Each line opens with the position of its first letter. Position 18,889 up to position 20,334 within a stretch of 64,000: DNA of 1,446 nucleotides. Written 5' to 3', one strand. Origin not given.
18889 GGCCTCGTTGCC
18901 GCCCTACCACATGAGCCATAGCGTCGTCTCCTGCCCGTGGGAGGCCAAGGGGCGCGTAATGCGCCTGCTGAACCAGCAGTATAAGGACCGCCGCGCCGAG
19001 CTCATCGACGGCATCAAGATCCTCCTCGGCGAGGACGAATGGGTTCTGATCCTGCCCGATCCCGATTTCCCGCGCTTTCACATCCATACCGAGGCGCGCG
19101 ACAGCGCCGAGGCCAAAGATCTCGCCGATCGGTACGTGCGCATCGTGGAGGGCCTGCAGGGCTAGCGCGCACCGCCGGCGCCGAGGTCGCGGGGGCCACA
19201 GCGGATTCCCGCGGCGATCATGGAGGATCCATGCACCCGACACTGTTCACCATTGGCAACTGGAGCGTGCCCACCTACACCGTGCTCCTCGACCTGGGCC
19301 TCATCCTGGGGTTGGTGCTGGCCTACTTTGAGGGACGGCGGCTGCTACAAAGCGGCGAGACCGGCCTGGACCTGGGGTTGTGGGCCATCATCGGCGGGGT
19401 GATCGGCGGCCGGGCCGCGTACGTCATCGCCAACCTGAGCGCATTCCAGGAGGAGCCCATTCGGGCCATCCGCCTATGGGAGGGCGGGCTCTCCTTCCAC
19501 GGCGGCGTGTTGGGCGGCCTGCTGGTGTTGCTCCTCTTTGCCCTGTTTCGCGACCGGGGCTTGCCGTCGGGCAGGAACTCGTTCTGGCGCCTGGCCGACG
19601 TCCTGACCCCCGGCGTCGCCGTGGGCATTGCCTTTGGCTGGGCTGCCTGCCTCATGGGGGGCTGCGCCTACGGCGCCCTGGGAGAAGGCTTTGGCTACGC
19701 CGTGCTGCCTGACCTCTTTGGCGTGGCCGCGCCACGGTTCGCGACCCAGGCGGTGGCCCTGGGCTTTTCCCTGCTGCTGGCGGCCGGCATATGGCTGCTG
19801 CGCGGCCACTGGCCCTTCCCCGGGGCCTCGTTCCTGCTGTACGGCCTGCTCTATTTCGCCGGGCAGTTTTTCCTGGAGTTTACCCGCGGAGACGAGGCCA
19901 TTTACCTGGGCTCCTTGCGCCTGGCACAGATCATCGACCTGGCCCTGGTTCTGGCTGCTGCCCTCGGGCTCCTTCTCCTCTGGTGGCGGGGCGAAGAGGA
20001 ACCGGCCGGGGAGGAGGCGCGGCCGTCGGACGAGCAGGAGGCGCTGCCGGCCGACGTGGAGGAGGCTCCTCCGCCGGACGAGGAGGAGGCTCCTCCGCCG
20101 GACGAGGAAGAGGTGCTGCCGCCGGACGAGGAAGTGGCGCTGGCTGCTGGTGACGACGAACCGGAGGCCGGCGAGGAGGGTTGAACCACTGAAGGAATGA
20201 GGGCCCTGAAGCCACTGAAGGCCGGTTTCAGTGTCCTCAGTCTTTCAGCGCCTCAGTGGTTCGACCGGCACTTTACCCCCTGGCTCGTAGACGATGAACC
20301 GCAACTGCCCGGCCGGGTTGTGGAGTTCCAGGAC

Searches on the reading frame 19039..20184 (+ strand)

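Call 80: search_protein_families(library=pfam, proteins=[window:19039-20184:+], max_evalue=0.00001)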
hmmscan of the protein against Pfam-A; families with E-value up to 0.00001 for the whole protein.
window:19039-20184:+ (381 aa): 1 family
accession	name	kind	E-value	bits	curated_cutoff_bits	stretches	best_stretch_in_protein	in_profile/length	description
PF01790.23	LGT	-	1.8e-40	139.2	24.9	1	67-311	1-238/240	Prolipoprotein diacylglyceryl transferase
